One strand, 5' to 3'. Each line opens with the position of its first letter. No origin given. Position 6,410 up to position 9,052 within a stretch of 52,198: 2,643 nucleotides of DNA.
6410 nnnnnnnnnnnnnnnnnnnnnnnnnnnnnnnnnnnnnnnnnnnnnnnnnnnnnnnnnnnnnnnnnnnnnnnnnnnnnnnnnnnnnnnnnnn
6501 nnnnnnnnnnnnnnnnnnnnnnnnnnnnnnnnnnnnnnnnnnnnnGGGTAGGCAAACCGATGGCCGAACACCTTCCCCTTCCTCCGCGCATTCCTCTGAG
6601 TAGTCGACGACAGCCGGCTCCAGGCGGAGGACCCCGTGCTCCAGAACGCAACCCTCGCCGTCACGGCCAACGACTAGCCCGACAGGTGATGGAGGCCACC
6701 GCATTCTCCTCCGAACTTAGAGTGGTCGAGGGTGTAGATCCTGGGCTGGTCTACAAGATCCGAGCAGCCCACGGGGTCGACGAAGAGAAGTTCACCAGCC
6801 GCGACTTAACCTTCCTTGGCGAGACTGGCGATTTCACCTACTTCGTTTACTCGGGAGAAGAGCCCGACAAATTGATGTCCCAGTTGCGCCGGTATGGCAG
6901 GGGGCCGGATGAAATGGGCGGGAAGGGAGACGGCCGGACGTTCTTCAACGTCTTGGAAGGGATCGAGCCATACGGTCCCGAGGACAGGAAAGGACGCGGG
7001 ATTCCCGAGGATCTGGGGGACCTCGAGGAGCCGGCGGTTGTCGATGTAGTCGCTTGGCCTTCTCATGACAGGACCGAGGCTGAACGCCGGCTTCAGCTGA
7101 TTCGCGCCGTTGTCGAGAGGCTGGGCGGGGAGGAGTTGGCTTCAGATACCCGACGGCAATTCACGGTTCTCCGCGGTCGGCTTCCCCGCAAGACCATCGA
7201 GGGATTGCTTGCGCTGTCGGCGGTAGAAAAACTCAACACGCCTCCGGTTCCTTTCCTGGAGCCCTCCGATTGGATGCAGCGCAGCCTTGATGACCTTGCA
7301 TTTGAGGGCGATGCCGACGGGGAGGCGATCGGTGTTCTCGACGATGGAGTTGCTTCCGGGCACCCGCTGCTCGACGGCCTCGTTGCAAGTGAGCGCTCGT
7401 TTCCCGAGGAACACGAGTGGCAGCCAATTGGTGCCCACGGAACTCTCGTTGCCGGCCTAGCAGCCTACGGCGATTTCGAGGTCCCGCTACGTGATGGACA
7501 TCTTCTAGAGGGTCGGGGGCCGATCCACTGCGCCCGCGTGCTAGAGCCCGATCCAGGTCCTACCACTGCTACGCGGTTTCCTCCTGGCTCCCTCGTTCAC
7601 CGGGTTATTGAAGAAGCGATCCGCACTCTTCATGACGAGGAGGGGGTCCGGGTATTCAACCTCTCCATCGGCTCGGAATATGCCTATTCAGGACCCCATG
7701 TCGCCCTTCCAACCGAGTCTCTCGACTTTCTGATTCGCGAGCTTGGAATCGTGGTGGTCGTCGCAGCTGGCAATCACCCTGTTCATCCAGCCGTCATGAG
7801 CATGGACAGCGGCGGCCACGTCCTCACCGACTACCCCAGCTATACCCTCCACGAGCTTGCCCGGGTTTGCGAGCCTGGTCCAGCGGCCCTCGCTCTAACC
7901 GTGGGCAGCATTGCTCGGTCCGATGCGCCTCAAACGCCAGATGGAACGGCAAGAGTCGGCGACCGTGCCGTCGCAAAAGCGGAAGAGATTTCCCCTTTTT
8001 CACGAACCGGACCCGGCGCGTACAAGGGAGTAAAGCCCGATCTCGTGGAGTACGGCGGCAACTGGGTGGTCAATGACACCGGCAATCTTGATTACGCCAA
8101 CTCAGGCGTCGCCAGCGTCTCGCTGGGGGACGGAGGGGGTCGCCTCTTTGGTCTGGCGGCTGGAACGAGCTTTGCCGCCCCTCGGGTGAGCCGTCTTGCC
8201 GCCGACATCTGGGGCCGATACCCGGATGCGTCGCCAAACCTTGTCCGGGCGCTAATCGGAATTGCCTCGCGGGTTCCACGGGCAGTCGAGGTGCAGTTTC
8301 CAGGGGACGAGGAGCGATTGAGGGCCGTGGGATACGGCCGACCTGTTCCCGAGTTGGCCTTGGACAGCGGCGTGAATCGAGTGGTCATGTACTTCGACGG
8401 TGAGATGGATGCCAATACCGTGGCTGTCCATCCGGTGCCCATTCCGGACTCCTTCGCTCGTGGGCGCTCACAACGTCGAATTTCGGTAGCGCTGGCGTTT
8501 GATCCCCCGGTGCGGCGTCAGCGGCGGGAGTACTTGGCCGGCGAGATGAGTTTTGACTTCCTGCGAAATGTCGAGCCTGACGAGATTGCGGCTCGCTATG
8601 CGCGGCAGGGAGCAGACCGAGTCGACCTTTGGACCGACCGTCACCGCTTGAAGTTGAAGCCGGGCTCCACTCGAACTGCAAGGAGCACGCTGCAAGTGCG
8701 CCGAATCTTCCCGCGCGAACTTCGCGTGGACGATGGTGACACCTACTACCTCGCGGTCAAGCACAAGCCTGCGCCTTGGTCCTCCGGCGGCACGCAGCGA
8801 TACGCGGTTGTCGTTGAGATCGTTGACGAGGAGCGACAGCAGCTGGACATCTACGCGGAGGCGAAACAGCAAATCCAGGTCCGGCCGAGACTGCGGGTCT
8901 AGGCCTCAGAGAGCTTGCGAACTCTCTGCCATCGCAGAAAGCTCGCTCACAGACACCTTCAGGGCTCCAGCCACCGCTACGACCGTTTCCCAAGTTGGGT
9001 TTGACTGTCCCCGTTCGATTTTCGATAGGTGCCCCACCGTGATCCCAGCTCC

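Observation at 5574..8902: AAA+ ATPase + cytoplasmic S8 subtilase gene pair (IetAS-like) beside the integrase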

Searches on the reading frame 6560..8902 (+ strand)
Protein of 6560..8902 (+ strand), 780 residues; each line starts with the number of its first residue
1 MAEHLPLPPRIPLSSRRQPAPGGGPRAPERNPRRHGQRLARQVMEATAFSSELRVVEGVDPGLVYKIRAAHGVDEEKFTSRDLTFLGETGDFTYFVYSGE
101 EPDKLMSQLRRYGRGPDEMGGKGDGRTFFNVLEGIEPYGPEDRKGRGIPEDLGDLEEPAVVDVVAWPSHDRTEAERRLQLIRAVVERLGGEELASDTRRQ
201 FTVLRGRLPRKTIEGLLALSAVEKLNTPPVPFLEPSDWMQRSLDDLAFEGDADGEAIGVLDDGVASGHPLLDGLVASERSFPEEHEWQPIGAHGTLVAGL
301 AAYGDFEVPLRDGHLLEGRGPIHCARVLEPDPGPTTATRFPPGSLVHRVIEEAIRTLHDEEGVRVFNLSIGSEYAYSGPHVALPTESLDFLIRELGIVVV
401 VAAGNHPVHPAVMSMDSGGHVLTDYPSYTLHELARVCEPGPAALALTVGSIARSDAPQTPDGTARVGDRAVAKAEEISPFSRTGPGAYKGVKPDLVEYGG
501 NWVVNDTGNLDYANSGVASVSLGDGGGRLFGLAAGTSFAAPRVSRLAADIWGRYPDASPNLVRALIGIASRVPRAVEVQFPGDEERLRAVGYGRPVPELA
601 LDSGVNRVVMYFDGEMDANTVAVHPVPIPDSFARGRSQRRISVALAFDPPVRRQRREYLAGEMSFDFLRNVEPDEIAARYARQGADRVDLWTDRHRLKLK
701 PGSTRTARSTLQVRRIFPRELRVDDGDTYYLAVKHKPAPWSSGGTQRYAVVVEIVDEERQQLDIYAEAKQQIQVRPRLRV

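Call 8: search_protein_families(library=padloc, proteins=[window:6560-8902:+], max_evalue=0.01)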
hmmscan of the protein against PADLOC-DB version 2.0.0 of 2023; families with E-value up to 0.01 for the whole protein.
window:6560-8902:+ (780 aa): 9 families
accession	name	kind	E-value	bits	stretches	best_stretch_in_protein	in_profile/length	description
PDLC02198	IetS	-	3.6e-92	307.6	1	31-779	31-786/795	-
PDLC04233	IetS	-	7.7e-49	164.5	2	103-550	134-618/855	-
PDLC02197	IetS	-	2.3e-44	149.8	1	131-658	132-622/749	-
PDLC02201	IetS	-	4.7e-34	115.7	1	219-663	218-618/781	-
PDLC02200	IetS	-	1.1e-27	94.5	1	221-650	233-630/780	-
PDLC02199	IetS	-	2.1e-23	80.5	1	248-653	306-685/826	-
PDLC02202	IetS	-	4.3e-21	72.9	1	257-658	300-651/780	-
PDLC04234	IetS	-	3.9e-13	46.5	1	208-504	249-565/656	-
PDLC03014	subtilase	-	1.1e-10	39.6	2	502-578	314-383/391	-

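Call 9: search_protein_families(library=pfam, proteins=[window:6560-8902:+], max_evalue=0.01)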
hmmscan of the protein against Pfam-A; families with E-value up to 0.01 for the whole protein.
window:6560-8902:+ (780 aa): 1 family
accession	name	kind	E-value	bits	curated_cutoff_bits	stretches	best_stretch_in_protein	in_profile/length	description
PF00082.27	Peptidase_S8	-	5.7e-32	111.6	21.8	1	254-593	3-288/288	Subtilase family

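Call 10: search_protein_families(library=ncbifam, proteins=[window:6560-8902:+], max_evalue=0.01)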
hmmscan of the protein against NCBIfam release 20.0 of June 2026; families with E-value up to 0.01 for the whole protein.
window:6560-8902:+ (780 aa): 2 families
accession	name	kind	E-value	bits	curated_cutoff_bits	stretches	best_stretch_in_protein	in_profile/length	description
NF042956.1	IteS_antiphage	equivalog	2.3e-34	118.8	900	1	131-658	128-620/747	S8 family anti-phage peptidase IteS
TIGR03921.1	T7SS_mycosin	equivalog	6.8e-15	55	278.75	1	254-567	14-260/353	type VII secretion-associated serine protease mycosin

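Call 24: search_solved_structures(query=window:6560-8902:+, max_evalue=0.01)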
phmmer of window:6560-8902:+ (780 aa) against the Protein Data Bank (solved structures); distinct sequences matched with E-value up to 0.01: 5.
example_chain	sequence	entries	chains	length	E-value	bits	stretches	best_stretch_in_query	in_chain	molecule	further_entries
9ues_B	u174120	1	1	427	3.5e-08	35.3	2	246-408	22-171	Subtilisin-like serine protease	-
3afg_A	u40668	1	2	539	6.9e-08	34.3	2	246-408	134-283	Subtilisin-like serine protease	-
1dbi_A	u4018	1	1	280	0.002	19.6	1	251-303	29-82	AK.1 SERINE PROTEASE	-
1ea7_A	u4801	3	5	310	0.0069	17.8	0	496-564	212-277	SERINE PROTEASE | 36KDA PROTEASE | Sphericase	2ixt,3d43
1s01_A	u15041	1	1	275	0.0074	17.7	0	256-308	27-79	Subtilisin BPN'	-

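Call 26: find_homologous_proteins(query=window:6560-8902:+, max_evalue=1e-10)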
Query window:6560-8902:+ (780 aa): 436 proteins with E <= 1e-10 among 8000 candidates; the best 120 are listed.
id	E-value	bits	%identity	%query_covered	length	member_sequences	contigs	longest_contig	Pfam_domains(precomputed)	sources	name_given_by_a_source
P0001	0.0e+0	1634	98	94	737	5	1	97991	PF27210.1,PF00082.28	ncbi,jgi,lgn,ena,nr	ncbi:MAG TPA: S8 family peptidase [Solirubrobacterales bacterium]|nr:S8 family peptidase [Solirubrob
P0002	0.0e+0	1431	80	100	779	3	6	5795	PF27210.1,PF27160.1,PF00082.28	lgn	-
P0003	0.0e+0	1333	78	94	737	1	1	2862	PF27210.1,PF27160.1,PF00082.28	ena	-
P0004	0.0e+0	1328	78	94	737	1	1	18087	PF27210.1,PF00082.28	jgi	jgi:subtilisin family serine protease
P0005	0.0e+0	1317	76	98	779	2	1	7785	PF27210.1,PF27160.1,PF00082.28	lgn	-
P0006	0.0e+0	1317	77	97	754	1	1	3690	PF27210.1,PF27160.1,PF00082.28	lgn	-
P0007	0.0e+0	1214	74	92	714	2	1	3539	PF00082.28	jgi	jgi:hypothetical protein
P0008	0.0e+0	1130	66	100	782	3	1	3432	PF27210.1,PF27160.1,PF00082.28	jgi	-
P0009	0.0e+0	1119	64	100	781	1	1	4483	PF27210.1,PF27160.1,PF00082.28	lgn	-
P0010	0.0e+0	1118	66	100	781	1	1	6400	PF27210.1,PF27160.1,PF00082.28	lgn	-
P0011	0.0e+0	1116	64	100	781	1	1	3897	PF27210.1,PF27160.1,PF00082.28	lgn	-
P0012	0.0e+0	1111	65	100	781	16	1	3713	PF27210.1,PF27160.1,PF00082.28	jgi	jgi:hypothetical protein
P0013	0.0e+0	1101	63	100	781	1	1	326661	PF27210.1,PF27160.1,PF00082.28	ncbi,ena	-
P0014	0.0e+0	1098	65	100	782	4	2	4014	PF27210.1,PF27160.1,PF00082.28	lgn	-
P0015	0.0e+0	1087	64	100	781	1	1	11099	PF27210.1,PF27160.1,PF00082.28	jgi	jgi:hypothetical protein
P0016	0.0e+0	1073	63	100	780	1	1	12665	PF27210.1,PF27160.1,PF00082.28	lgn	-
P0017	0.0e+0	1059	63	95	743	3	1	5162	PF27210.1,PF27160.1,PF00082.28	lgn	-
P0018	0.0e+0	1048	61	100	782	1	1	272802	PF27210.1,PF27160.1,PF00082.28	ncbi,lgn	-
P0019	0.0e+0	1048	62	100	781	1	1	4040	PF27210.1,PF27160.1,PF00082.28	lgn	-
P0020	0.0e+0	1047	62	100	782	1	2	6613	PF27210.1,PF27160.1,PF00082.28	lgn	-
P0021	7.7e-292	988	60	99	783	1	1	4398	PF27210.1,PF27160.1,PF00082.28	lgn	-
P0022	6.3e-290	982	59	100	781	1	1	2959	PF27210.1,PF27160.1,PF00082.28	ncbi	-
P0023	7.4e-288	975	59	100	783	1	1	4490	PF27210.1,PF27160.1,PF00082.28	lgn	-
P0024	1.8e-286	971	59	98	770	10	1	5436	PF27210.1,PF27160.1,PF00082.28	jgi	jgi:hypothetical protein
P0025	8.9e-286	968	59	100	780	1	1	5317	PF27210.1,PF27160.1,PF00082.28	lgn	-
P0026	3.3e-285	966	59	100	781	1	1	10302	PF27210.1,PF27160.1,PF00082.28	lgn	-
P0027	2.2e-281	954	58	99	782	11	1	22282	PF27210.1,PF27160.1,PF00082.28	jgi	jgi:hypothetical protein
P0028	5.4e-281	952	58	100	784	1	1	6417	PF27210.1,PF27160.1,PF00082.28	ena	-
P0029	5.1e-280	949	62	89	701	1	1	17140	PF27210.1,PF00082.28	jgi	-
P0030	6.5e-277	939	58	99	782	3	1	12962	PF27210.1,PF27160.1,PF00082.28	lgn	-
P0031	1.1e-275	935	58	99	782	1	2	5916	PF27210.1,PF27160.1,PF00082.28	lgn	-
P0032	8.3e-275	932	57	100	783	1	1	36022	PF27210.1,PF27160.1,PF00082.28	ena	-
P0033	6.6e-274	929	57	98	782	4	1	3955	PF27210.1,PF27160.1,PF00082.28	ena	-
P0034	3.2e-271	920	56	100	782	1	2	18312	PF27210.1,PF27160.1,PF00082.28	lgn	-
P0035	2.6e-269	914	56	99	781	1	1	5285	PF27210.1,PF27160.1,PF00082.28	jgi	jgi:hypothetical protein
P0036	1.0e-264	899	56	100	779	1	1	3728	PF27210.1,PF27160.1,PF00082.28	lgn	-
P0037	1.6e-260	885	54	100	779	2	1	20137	PF27210.1,PF27160.1,PF00082.28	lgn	-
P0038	9.9e-259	879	55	100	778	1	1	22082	PF27210.1,PF27160.1,PF00082.28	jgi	jgi:hypothetical protein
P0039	6.7e-258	876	55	100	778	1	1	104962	PF27210.1,PF27160.1,PF00082.28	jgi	jgi:hypothetical protein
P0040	7.9e-252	856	53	100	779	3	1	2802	PF27210.1,PF27160.1,PF00082.28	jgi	jgi:hypothetical protein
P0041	1.6e-245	835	58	87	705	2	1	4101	PF27210.1,PF27160.1,PF00082.28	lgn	-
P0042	8.7e-233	793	50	100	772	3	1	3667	PF27210.1,PF27160.1,PF00082.28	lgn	-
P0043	7.4e-231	787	51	100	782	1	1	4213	PF27210.1,PF27160.1,PF00082.28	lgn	-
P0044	5.0e-226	771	51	100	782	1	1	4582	PF27210.1,PF27160.1,PF00082.28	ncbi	-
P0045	1.1e-224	766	51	96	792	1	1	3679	PF27210.1,PF27160.1,PF00082.28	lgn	-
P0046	4.5e-221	754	49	100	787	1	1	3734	PF27210.1,PF27160.1,PF00082.28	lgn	-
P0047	4.9e-221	754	50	100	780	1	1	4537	PF27160.1,PF00082.28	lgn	-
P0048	2.6e-220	752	50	100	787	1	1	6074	PF27210.1,PF27160.1,PF00082.28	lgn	-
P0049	1.9e-219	749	49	100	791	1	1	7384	PF27210.1,PF27160.1,PF00082.28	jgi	jgi:Subtilase family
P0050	1.5e-218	746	62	74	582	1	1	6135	PF00082.28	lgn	-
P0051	5.4e-218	744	52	93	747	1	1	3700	PF27210.1,PF27160.1,PF00082.28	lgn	-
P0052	9.2e-218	743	51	96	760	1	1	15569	PF27210.1,PF27160.1,PF00082.28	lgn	-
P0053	4.7e-217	741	51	93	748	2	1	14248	PF27210.1,PF00082.28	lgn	-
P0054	1.3e-216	740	50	100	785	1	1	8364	PF27210.1,PF27160.1,PF00082.28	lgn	-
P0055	2.8e-215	735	50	99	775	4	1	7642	PF27160.1,PF00082.28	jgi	jgi:hypothetical protein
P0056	5.3e-215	734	50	100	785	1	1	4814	PF27210.1,PF27160.1,PF00082.28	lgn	-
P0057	7.2e-214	730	49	99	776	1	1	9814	PF27160.1,PF00082.28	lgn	-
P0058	7.8e-214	730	49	99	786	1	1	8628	PF27210.1,PF27160.1,PF00082.28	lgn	-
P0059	9.1e-212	724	48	98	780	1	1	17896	PF27210.1,PF27160.1,PF00082.28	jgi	jgi:hypothetical protein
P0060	6.3e-211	721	50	93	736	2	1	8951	PF27210.1,PF00082.28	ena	-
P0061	1.8e-209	716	47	96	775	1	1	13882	PF27160.1,PF00082.28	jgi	jgi:subtilisin family serine protease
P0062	2.1e-209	716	49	100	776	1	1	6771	PF27210.1,PF27160.1,PF00082.28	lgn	-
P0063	2.9e-209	715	49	100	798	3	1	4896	PF27210.1,PF27160.1,PF00082.28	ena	-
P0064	5.0e-209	714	48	100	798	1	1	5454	PF27210.1,PF27160.1,PF00082.28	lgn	-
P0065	5.3e-209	714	49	99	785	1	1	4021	PF27210.1,PF27160.1,PF00082.28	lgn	-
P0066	1.7e-208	713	49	100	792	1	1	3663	PF27210.1,PF27160.1,PF00082.28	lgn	-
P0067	6.0e-208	711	47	100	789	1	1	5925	PF27210.1,PF27160.1,PF00082.28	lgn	-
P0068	8.3e-208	710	49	100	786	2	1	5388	PF27210.1,PF27160.1,PF00082.28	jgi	jgi:hypothetical protein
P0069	1.2e-207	710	48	100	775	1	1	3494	PF27210.1,PF27160.1,PF00082.28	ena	-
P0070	3.3e-207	708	47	100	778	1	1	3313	PF27160.1,PF00082.28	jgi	-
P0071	4.5e-207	708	47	98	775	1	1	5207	PF27160.1,PF00082.28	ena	-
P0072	1.1e-205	703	48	94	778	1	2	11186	PF27160.1,PF00082.28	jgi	jgi:hypothetical protein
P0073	1.4e-205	703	48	100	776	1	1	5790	PF27210.1,PF27160.1,PF00082.28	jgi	jgi:hypothetical protein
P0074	1.6e-205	703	49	100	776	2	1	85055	PF27210.1,PF27160.1,PF00082.28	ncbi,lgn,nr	ncbi:MAG: S8 family peptidase [Solirubrobacteraceae bacterium]|nr:S8 family peptidase [Solirubrobact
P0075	1.8e-204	699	59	72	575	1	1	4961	PF00082.28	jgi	jgi:Subtilase family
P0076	1.9e-204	699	48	100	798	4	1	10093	PF27210.1,PF27160.1,PF00082.28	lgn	-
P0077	5.0e-204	698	48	98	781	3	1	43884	PF27210.1,PF27160.1,PF00082.28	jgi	jgi:hypothetical protein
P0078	9.8e-204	697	49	100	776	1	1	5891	PF27210.1,PF27160.1,PF00082.28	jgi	jgi:hypothetical protein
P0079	3.6e-203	695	47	96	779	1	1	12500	PF27160.1,PF00082.28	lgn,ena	-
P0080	4.3e-203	695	48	94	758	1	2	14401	PF27160.1,PF00082.28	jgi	jgi:hypothetical protein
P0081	5.0e-203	695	48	100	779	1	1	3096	PF27160.1,PF00082.28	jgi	jgi:hypothetical protein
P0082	6.9e-203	694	47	100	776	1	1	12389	PF27210.1,PF27160.1,PF00082.28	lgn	-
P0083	7.1e-202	691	48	100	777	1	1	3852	PF27210.1,PF27160.1,PF00082.28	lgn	-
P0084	7.4e-202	691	48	92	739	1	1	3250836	PF27160.1,PF00082.28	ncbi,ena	-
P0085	8.3e-202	691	47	99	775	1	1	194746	PF27210.1,PF27160.1,PF00082.28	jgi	jgi:hypothetical protein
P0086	1.6e-201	690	47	99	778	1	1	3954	PF27210.1,PF27160.1,PF00082.28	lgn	-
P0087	2.5e-201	689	47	100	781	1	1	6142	PF27210.1,PF27160.1,PF00082.28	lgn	-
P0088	5.6e-201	688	49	98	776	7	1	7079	PF27210.1,PF27160.1,PF00082.28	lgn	-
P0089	7.8e-201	687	47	99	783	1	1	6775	PF27160.1,PF00082.28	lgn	-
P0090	2.7e-200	686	53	83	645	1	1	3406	PF27160.1,PF00082.28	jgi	jgi:hypothetical protein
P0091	1.0e-199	684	46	100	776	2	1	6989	PF27210.1,PF27160.1,PF00082.28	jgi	jgi:Subtilase family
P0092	2.2e-199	683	47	100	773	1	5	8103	PF27210.1,PF27160.1,PF00082.28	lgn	-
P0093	3.5e-199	682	48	100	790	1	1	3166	PF27210.1,PF27160.1,PF00082.28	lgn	-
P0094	4.4e-199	682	48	100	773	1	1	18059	PF27210.1,PF27160.1,PF00082.28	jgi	jgi:Subtilase family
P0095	2.3e-198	679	47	100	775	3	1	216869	PF27210.1,PF27160.1,PF00082.28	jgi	jgi:hypothetical protein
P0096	6.6e-198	678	47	100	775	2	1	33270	PF27210.1,PF27160.1,PF00082.28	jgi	jgi:Subtilase family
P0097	7.6e-198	678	47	94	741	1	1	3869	PF27160.1,PF00082.28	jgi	jgi:hypothetical protein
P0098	4.4e-197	675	48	96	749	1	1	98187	PF27210.1,PF27160.1,PF00082.28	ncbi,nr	ncbi:MAG: S8 family peptidase [Solirubrobacteraceae bacterium]|nr:S8 family peptidase [Solirubrobact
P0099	7.9e-197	674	47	100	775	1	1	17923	PF27210.1,PF27160.1,PF00082.28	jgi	jgi:Subtilase family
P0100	8.2e-197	674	46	100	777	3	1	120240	PF27210.1,PF27160.1,PF00082.28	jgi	jgi:hypothetical protein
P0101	2.9e-196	672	46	100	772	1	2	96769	PF27210.1,PF27160.1,PF00082.28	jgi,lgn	jgi:hypothetical protein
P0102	6.3e-196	671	47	100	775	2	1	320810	PF27210.1,PF27160.1,PF00082.28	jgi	-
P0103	2.0e-195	670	48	92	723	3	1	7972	PF00082.28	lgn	-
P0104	1.7e-194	666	48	92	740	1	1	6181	PF27160.1,PF00082.28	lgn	-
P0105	6.8e-194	664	48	97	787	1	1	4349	PF27210.1,PF27160.1,PF00082.28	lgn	-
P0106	1.2e-193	664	47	100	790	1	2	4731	PF27210.1,PF27160.1,PF00082.28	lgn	-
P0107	1.7e-193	663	47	100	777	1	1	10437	PF27210.1,PF27160.1,PF00082.28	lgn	-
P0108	1.7e-191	656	46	97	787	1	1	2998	PF27160.1,PF00082.28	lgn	-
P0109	4.2e-191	655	46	100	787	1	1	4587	PF27210.1,PF27160.1,PF00082.28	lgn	-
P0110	8.8e-191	654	46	100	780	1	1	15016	PF27210.1,PF27160.1,PF00082.28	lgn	-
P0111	1.2e-190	654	46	100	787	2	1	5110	PF27210.1,PF27160.1,PF00082.28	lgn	-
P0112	2.8e-189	649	46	100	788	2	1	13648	PF27210.1,PF27160.1,PF00082.28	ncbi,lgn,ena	-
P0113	1.3e-188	647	46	95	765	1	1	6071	PF27210.1,PF27160.1,PF00082.28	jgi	jgi:hypothetical protein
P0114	4.5e-188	645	45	100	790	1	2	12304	PF27210.1,PF27160.1,PF00082.28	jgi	jgi:hypothetical protein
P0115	1.7e-187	643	47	98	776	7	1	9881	PF27210.1,PF27160.1,PF00082.28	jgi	jgi:hypothetical protein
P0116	3.8e-187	642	47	93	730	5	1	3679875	PF27210.1,PF27160.1,PF00082.28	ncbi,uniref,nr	ncbi:S8 family peptidase [Miltoncostaea oceani]|uniref:S8 family peptidase n=1 Tax=Miltoncostaea oce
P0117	4.1e-187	642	44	100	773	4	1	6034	PF27210.1,PF27160.1,PF00082.28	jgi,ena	-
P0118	1.2e-183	631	46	100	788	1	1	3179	PF27210.1,PF27160.1,PF00082.28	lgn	-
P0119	2.9e-183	629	53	77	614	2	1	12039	PF27210.1,PF00082.28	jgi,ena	-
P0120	1.6e-182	627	45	100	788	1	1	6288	PF27210.1,PF27160.1,PF00082.28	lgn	-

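Call 37: find_encoding_contigs(protein=P0001, flank=10000, max_places=3)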
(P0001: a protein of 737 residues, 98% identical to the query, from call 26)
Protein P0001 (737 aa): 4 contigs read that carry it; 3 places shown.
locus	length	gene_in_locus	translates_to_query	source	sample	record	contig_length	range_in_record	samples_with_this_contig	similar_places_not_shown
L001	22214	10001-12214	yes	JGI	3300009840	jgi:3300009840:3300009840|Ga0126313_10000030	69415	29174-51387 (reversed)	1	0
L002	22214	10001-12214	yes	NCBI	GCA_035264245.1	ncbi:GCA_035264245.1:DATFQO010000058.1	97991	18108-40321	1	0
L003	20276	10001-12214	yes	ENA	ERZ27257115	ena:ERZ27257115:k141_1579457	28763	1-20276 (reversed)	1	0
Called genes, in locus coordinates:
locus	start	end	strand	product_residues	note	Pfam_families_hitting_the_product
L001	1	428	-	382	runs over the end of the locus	PF01244:Peptidase_M19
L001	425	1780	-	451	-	PF01565:FAD_binding_4, PF04030:ALO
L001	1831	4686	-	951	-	PF13191:AAA_16, PF13401:AAA_22 (weak), PF13424:TPR_12 (faint), PF00196:GerE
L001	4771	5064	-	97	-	PF14026:SCO4226-like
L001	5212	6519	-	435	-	-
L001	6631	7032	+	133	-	PF07883:Cupin_2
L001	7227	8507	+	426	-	PF14659:Phage_int_SAM_3 (weak), PF00589:Phage_integrase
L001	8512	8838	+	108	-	-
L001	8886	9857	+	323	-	PF00004:AAA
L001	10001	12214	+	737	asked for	PF27210:Y4kK_2nd, PF00082:Peptidase_S8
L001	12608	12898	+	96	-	-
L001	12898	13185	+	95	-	PF13560:HTH_31 (weak), PF01381:HTH_3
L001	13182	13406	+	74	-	-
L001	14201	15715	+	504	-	-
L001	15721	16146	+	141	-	PF08915:tRNA-Thr_ED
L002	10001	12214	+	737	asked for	PF27210:Y4kK_2nd, PF00082:Peptidase_S8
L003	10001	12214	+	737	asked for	PF27210:Y4kK_2nd, PF00082:Peptidase_S8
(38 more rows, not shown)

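Call 38: find_encoding_contigs(protein=P0116, flank=8000, max_places=2)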
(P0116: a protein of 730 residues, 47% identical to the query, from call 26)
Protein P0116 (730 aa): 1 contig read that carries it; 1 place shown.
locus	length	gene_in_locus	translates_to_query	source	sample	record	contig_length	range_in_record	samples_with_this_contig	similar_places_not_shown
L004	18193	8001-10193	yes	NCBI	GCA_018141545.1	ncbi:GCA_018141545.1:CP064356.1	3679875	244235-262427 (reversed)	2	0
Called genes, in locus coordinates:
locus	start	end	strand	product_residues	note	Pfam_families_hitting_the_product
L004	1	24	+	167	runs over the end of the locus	-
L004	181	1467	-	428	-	PF14659:Phage_int_SAM_3 (weak), PF22022:Phage_int_M (weak), PF00589:Phage_integrase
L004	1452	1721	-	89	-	-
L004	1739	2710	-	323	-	-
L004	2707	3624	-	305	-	PF01614:IclR_C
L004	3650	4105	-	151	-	PF12728:HTH_17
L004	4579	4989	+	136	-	-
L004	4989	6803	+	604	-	-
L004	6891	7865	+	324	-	PF00004:AAA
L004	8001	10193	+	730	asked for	PF27160:Y4kK_N, PF27210:Y4kK_2nd (weak), PF00082:Peptidase_S8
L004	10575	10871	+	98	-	PF04956:TrbC (weak), PF19607:DUF6112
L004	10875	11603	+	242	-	PF26526:DUF8175 (weak)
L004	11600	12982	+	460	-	-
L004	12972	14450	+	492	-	PF11203:EccE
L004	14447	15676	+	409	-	PF12846:AAA_10 (weak), PF19044:P-loop_TraG (weak)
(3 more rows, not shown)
